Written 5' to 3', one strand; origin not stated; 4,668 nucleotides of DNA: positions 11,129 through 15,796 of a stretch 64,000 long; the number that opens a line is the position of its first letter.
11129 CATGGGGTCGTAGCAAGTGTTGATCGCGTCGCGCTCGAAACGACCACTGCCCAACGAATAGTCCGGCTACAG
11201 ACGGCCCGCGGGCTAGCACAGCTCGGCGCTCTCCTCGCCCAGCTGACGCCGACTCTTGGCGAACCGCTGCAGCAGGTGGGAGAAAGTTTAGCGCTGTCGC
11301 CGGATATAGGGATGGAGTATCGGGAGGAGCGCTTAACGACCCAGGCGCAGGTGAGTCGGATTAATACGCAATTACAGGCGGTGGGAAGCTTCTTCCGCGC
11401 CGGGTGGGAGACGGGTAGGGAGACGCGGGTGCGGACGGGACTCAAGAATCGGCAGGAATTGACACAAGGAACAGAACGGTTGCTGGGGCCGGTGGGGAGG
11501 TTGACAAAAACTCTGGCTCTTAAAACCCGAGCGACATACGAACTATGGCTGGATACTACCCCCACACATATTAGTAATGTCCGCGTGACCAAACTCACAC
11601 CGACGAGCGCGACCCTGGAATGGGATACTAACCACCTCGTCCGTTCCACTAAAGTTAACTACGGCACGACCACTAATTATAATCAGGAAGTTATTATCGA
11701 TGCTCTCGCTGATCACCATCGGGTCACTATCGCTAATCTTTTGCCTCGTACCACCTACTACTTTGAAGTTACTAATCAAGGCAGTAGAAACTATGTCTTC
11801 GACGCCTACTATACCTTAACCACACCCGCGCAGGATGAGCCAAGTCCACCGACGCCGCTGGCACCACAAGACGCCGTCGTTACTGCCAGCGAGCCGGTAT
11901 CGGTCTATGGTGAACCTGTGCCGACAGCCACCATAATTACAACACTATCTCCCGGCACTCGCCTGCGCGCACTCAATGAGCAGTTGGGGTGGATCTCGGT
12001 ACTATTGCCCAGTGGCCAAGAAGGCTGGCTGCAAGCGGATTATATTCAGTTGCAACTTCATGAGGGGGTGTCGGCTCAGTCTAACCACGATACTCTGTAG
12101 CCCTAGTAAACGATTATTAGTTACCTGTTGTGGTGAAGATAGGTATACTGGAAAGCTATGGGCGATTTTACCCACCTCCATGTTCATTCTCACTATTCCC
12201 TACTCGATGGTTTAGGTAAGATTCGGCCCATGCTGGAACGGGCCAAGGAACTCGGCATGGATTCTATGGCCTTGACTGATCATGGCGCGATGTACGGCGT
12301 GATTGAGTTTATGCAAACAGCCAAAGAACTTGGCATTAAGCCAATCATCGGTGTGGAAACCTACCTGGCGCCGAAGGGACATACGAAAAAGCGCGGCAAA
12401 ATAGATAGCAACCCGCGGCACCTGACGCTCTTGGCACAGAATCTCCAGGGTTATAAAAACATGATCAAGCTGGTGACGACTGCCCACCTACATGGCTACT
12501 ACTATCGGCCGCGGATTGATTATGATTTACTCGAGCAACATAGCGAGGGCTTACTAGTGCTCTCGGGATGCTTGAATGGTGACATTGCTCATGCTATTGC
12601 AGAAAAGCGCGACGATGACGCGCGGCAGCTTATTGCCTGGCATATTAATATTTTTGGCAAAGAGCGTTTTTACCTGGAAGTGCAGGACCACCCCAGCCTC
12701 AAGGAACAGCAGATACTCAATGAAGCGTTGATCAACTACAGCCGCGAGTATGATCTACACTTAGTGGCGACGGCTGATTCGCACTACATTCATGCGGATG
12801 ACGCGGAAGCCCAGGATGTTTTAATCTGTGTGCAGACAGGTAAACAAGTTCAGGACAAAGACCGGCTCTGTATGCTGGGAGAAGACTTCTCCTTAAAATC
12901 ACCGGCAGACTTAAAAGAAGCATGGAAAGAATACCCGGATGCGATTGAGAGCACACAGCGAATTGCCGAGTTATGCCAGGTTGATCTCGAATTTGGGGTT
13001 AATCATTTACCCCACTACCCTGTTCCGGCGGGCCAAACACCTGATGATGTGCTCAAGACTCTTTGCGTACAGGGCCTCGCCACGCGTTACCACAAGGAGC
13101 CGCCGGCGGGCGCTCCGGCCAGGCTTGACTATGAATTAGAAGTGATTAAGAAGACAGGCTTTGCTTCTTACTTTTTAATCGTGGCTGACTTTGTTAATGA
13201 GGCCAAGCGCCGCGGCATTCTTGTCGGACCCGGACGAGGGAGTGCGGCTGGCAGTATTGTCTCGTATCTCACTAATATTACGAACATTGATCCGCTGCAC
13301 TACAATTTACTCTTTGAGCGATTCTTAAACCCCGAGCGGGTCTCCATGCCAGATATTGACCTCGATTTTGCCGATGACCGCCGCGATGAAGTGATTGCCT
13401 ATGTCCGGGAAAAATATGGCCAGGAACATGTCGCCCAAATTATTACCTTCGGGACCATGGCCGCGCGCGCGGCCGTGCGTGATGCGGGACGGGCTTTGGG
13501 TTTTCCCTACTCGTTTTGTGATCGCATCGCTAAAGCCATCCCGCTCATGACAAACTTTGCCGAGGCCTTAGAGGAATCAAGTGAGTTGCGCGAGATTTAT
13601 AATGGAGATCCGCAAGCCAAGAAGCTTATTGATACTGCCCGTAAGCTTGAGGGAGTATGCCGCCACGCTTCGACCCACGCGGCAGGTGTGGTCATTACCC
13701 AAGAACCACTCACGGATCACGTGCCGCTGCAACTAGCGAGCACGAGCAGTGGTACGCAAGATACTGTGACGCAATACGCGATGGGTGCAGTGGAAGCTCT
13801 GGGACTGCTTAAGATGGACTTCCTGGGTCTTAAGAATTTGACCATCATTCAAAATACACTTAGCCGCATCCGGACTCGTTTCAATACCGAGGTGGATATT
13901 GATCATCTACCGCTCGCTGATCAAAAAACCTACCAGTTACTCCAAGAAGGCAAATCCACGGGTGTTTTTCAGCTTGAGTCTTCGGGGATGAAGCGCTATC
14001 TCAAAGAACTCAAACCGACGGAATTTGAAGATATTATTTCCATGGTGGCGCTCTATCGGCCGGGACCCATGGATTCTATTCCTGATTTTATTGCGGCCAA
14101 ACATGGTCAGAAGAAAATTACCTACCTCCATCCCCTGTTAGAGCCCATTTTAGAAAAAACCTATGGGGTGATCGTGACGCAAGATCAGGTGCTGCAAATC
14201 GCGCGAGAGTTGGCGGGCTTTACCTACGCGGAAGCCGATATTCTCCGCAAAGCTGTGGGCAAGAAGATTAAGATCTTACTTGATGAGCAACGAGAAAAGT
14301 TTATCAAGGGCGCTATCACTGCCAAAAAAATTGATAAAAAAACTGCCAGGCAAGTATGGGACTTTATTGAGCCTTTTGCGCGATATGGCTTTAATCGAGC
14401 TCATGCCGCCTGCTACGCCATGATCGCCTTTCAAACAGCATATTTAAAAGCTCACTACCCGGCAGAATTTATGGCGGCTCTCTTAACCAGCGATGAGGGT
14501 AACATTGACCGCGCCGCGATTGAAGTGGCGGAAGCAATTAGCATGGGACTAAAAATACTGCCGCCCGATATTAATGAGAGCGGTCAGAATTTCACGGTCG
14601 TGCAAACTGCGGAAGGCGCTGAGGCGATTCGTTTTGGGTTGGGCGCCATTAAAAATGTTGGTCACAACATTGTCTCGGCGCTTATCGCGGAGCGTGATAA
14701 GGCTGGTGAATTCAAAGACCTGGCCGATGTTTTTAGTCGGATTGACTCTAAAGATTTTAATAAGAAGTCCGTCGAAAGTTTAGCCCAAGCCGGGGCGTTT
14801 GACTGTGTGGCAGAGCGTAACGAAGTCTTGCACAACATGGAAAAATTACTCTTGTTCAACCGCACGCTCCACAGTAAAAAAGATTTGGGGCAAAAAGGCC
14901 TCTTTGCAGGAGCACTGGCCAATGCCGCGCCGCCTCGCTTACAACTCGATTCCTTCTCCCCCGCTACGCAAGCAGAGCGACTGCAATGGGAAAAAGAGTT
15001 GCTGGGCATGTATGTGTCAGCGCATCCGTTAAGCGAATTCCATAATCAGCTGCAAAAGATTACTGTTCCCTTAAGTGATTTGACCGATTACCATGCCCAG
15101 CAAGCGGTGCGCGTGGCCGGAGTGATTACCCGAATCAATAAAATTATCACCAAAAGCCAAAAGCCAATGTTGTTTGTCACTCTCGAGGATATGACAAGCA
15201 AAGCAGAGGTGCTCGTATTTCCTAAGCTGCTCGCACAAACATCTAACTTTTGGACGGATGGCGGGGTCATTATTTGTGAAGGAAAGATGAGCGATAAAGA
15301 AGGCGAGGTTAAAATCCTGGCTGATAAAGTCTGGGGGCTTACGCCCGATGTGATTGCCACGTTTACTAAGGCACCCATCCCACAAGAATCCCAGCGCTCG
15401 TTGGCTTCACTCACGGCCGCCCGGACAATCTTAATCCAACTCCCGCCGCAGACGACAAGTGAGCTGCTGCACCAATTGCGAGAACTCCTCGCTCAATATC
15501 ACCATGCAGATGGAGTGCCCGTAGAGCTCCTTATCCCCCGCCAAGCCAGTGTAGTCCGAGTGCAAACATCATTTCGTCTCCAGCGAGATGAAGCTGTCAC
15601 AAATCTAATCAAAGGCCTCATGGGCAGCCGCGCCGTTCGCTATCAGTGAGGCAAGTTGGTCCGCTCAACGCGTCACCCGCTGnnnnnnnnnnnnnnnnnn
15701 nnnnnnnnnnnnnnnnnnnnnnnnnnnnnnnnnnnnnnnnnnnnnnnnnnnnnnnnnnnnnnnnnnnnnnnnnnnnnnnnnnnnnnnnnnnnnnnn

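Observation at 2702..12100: Giant 3132-aa surface protein with a propeller, solenoid, FN3 and SH3b architecture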

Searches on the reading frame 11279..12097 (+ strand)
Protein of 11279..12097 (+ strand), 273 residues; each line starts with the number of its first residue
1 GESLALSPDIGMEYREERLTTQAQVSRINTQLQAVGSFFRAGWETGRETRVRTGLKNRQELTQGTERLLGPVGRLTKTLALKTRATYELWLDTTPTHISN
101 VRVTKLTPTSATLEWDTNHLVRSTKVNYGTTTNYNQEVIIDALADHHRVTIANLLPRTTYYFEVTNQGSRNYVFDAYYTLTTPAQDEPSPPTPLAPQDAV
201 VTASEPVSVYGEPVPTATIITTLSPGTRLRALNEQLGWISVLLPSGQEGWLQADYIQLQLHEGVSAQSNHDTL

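Call 99: find_related_loci(query=window:11279-12097:+, collection=metagenome_contigs, flank=10000)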
Query window:11279-12097:+ (273 aa) in metagenome_contigs; peptide patterns used: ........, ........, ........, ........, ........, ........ (x = any residue, [..] = any of these).
122 stretches matched a pattern, but none encodes a relative of the query by tblastn (E <= 1e-3).

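Call 101: find_related_loci(query=A4, collection=metagenome_contigs, flank=10000)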
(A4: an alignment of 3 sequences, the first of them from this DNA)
Query A4 (265 aa) in metagenome_contigs; peptide patterns used: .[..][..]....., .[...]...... (x = any residue, [..] = any of these).
151 stretches matched a pattern; 20 encode a relative of the query (tblastn E <= 1e-3); 20 distinct loci.
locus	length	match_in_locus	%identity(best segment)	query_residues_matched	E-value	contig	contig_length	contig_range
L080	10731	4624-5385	43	24-265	2e-66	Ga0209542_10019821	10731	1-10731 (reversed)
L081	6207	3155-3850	45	35-265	5e-61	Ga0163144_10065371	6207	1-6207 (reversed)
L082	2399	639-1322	43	38-264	1e-60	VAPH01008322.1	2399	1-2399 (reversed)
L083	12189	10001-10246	37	83-156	4e-10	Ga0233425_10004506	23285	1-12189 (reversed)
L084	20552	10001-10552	43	72-159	4e-10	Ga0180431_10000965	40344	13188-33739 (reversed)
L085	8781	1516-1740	37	87-161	1e-9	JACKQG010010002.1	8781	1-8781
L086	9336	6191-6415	41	87-161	3e-9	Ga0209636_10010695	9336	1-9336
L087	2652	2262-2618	32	83-183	5e-9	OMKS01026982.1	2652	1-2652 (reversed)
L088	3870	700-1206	36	84-163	7e-9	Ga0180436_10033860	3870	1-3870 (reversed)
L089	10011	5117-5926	37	78-180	7e-9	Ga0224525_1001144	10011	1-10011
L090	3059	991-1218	36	84-158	7e-8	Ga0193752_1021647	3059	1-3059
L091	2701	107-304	37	90-155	8e-6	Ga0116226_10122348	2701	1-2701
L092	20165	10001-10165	43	101-156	9e-6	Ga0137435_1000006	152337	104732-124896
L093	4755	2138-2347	40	87-156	2e-5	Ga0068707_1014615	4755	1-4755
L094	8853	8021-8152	45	139-182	3e-5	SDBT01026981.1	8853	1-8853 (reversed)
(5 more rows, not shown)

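Call 104: search_protein_families(library=pfam, proteins=[L080:313-5397:+, L080:5448-6851:+, L080:6870-7907:+, L081:8-3862:+, L081:3904-5178:+], max_evalue=0.01)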
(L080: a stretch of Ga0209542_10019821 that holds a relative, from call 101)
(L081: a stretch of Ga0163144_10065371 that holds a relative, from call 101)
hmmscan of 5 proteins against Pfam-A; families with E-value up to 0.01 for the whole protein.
L080:313-5397:+ (1695 aa): 5 families
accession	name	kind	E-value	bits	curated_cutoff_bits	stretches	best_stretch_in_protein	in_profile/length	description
PF00041.27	fn3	-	2.1e-09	37.9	25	2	913-994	2-83/84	Fibronectin type III domain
PF16656.11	Pur_ac_phosph_N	-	5e-08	33.8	30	1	1506-1579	3-84/93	Purple acid Phosphatase, N-terminal domain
PF08239.17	SH3_3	-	1.1e-05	25.9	27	1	1630-1675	8-54/54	Bacterial SH3 domain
PF02837.24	Glyco_hydro_2_N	-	1.4e-05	25.5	28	0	332-416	30-113/169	Glycosyl hydrolases family 2, sugar binding domain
PF19077.6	Big_13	-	1.9e-05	25.5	27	2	1202-1243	59-100/102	Bacterial Ig-like domain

L080:5448-6851:+ (468 aa): 2 families
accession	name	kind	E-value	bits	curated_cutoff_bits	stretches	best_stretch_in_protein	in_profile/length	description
PF05193.26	Peptidase_M16_C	-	1.6e-37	129.6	23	1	215-388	3-179/181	Peptidase M16 inactive domain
PF00675.25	Peptidase_M16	-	1.8e-37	129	22.3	1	67-203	9-144/149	Insulinase (Peptidase family M16)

L080:6870-7907:+ (346 aa): 1 family
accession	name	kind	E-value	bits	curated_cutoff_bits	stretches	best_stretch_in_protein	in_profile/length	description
PF01594.21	AI-2E_transport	-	8.9e-58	196.4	34.3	1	17-333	7-325/327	AI-2E family transporter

L081:8-3862:+ (1285 aa): 4 families
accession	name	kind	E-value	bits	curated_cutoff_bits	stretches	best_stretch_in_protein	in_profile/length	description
PF00041.27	fn3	-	1.3e-09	38.6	25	2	571-652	2-83/84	Fibronectin type III domain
PF16656.11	Pur_ac_phosph_N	-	4.4e-08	34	30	1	1107-1189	3-93/93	Purple acid Phosphatase, N-terminal domain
PF08239.17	SH3_3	-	0.006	17.2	27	0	1220-1264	8-53/54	Bacterial SH3 domain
PF19077.6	Big_13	-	0.0072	17.2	27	1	850-899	44-93/102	Bacterial Ig-like domain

L081:3904-5178:+ (425 aa): 3 families
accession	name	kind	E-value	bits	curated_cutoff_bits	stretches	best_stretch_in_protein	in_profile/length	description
PF05193.26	Peptidase_M16_C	-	1.5e-38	132.9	23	1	172-344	3-178/181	Peptidase M16 inactive domain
PF00675.25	Peptidase_M16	-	4.4e-37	127.7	22.3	1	24-160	9-144/149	Insulinase (Peptidase family M16)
PF21685.2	Fungal_virus_P2_N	-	0.0017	17.8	27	1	121-199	63-141/365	Fungal virus Capsid protein, N-terminal domain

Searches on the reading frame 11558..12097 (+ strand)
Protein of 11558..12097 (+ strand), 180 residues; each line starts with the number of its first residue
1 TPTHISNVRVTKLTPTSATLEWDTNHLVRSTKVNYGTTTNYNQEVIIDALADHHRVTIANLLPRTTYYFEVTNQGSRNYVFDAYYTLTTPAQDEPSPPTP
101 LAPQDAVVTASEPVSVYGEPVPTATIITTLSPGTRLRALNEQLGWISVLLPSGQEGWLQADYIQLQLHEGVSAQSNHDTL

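Call 77: search_solved_structures(query=window:11558-12097:+, max_evalue=1)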
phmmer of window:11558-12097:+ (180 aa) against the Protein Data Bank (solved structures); distinct sequences matched with E-value up to 1: 24.
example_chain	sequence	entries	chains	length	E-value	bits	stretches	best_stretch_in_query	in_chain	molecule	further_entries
9ot8_A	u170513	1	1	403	1.9e-08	37.9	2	3-78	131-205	FN3con-9 - FN3con-41 fusion,Galectin-3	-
3b83_A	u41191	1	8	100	0.00012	25.5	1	7-90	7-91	TEN-D3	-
5j7k_A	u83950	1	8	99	0.00027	24.3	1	2-81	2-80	FN3con-a-lys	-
2ck2_A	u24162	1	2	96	0.0074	19.7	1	7-74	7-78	HUMAN FIBRONECTIN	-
1tdq_A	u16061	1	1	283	0.0079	19.6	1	6-72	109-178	Tenascin-R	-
9ot9_A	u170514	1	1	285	0.031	17.7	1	2-79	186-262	Galectin-3,FN3con-7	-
4u3h_A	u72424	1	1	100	0.036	17.5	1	2-72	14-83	FN3con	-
8g4l_bm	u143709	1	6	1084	0.073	16.5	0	4-106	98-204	Titin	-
2rbl_A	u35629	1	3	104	0.12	15.8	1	6-74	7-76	Tenascin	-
9n7g_A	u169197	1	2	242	0.12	15.8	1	2-80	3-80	Protein S100-A7 FN3 chimera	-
3lpw_A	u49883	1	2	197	0.17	15.2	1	4-106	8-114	A77-A78 domain from Titin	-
2rb8_A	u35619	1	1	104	0.2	15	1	6-74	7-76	Tenascin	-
9w18_A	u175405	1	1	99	0.33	14.3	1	6-71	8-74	Fibronectin3-6847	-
7t0r_G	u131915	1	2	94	0.4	14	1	8-72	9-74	Adnectin 6940_B01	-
6naj_C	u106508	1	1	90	0.42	14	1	8-70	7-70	Fibronectin, HR10 variant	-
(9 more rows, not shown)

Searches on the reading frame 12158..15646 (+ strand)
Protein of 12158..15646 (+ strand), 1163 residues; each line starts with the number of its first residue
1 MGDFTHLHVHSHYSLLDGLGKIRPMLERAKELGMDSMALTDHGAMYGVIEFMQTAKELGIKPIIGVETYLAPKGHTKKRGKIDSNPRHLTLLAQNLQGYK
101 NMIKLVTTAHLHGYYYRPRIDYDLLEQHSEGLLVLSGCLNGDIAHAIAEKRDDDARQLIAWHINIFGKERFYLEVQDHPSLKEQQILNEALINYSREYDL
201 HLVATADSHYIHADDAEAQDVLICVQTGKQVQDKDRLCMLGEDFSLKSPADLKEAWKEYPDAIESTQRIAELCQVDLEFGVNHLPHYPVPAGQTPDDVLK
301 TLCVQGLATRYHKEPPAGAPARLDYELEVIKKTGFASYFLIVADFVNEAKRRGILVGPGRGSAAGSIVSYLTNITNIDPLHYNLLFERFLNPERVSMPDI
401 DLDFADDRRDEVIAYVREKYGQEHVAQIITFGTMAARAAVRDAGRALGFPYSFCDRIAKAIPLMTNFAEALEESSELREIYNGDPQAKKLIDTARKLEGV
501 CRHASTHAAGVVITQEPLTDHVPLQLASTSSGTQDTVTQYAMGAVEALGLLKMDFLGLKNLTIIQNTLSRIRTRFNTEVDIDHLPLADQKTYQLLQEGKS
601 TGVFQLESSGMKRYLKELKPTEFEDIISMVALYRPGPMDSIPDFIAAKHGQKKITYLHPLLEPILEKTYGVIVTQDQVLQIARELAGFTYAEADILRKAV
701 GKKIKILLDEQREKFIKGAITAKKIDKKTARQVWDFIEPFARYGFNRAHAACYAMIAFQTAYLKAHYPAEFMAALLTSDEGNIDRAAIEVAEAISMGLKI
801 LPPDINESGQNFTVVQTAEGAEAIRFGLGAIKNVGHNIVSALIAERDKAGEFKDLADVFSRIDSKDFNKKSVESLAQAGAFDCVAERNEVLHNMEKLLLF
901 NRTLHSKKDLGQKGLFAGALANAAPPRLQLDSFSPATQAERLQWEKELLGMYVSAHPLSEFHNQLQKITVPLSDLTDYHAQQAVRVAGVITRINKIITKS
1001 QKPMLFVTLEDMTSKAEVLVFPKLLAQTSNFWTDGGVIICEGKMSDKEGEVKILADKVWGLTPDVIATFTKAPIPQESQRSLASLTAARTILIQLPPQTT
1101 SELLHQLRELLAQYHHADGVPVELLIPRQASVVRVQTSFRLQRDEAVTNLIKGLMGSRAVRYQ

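Call 9: search_protein_families(library=pfam, proteins=[window:12158-15646:+], max_evalue=0.001)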
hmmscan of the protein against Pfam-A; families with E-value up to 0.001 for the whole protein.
window:12158-15646:+ (1163 aa): 5 families
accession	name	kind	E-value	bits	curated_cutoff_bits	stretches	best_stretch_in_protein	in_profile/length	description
PF07733.18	DNA_pol3_alpha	-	4.6e-105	351.3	23.9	1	298-557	2-260/260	Bacterial DNA polymerase III alpha NTPase domain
PF17657.6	DNA_pol3_finger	-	1.4e-60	203.8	22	1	560-720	1-163/166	Bacterial DNA polymerase III alpha subunit finger domain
PF02811.25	PHP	-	5.3e-58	196.4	26.4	1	6-178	1-164/164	PHP domain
PF14579.12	HHH_6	-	7.6e-28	97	25.6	1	797-886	1-85/90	Helix-hairpin-helix motif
PF01336.31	tRNA_anti-codon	-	1e-09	38.6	27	1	984-1058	1-72/75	OB-fold nucleic acid binding domain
